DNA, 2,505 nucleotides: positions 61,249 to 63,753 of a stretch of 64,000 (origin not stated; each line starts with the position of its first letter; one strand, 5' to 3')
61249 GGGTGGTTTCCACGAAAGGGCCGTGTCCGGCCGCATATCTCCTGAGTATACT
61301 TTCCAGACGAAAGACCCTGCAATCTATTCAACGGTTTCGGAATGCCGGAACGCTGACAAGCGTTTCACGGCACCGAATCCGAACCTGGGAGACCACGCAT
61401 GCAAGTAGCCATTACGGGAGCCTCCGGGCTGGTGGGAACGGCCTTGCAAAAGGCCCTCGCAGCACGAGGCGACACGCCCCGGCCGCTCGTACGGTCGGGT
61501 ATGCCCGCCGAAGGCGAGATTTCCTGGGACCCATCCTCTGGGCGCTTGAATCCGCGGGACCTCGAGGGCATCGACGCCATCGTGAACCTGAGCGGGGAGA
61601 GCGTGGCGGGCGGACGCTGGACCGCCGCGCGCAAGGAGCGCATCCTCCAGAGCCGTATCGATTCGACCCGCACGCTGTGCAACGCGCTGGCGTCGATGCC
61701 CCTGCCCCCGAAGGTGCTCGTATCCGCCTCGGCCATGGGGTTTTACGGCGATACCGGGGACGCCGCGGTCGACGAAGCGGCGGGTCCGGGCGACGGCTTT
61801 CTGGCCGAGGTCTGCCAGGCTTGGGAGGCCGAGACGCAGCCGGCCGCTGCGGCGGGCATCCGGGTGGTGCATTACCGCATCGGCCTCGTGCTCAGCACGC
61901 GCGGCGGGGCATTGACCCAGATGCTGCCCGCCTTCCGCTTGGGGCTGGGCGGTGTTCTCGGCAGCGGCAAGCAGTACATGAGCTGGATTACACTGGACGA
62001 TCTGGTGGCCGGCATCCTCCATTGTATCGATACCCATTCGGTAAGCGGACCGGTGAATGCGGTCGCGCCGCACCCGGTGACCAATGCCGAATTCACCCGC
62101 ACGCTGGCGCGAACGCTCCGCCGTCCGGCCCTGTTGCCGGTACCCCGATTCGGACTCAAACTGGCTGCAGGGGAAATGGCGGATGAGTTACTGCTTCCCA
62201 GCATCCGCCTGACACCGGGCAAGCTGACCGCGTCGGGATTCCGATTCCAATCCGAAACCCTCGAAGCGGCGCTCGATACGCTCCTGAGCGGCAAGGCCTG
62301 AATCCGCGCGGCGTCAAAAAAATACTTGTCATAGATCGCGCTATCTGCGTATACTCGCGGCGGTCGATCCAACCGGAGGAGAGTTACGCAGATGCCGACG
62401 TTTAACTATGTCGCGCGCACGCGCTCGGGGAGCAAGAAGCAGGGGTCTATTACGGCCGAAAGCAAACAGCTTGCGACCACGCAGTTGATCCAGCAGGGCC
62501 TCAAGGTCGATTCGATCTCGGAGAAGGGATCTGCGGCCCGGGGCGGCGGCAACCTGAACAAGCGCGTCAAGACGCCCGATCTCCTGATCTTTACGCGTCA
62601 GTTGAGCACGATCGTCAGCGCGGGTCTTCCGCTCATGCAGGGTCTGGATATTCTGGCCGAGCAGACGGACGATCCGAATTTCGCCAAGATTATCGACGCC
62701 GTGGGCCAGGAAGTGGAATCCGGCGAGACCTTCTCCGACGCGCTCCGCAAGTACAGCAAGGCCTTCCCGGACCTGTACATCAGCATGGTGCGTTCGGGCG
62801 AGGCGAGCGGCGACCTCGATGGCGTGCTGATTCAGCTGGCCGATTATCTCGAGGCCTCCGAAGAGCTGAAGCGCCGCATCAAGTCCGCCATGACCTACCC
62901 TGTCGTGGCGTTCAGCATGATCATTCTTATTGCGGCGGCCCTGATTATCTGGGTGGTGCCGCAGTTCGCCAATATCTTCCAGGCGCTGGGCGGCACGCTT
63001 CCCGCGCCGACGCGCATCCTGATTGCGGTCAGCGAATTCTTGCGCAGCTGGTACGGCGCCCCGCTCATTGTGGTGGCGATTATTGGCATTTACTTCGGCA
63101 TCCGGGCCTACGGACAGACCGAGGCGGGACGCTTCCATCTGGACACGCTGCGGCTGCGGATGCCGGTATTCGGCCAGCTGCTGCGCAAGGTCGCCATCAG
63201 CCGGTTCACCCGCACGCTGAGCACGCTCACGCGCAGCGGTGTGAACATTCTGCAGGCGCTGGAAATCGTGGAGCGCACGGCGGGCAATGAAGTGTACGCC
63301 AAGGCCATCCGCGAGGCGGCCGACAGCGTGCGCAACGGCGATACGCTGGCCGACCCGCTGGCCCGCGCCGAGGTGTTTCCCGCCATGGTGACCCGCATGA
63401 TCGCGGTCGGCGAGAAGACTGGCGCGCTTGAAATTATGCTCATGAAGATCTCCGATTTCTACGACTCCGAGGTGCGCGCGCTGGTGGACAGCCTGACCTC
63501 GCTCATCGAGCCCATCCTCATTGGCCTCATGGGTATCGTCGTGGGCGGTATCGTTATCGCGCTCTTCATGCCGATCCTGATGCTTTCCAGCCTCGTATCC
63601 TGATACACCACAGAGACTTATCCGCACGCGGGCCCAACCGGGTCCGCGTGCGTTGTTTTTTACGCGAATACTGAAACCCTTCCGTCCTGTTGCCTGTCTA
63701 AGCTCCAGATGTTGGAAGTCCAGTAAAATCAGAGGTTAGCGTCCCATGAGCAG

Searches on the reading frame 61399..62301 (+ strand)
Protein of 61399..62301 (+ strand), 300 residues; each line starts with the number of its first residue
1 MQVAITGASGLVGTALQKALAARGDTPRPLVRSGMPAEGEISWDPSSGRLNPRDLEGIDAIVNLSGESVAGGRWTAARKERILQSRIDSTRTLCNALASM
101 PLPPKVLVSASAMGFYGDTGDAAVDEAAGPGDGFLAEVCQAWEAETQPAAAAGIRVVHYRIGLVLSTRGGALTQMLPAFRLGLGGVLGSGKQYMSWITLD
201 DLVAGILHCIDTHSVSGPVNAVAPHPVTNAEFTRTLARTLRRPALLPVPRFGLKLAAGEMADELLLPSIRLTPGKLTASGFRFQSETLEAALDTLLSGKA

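Call 57: search_protein_families(library=pfam, proteins=[window:61399-62301:+], max_evalue=0.00001)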
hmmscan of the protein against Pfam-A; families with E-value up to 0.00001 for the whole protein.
window:61399-62301:+ (300 aa): 2 families
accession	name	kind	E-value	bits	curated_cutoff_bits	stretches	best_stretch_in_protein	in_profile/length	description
PF08338.16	DUF1731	-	7.3e-15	54.9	27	1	248-294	1-46/47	Domain of unknown function (DUF1731)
PF01370.27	Epimerase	-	4.9e-14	52.8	20.9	1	3-213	1-228/240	NAD dependent epimerase/dehydratase family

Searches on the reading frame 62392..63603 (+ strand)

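Call 57: search_protein_families(library=pfam, proteins=[window:62392-63603:+], max_evalue=0.00001)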
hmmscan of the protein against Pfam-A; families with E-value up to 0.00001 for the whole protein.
window:62392-63603:+ (403 aa): 1 family
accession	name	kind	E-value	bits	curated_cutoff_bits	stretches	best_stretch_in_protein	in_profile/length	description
PF00482.28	T2SSF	-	7e-68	226.8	25.2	2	67-190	1-125/125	Type II secretion system (T2SS), protein F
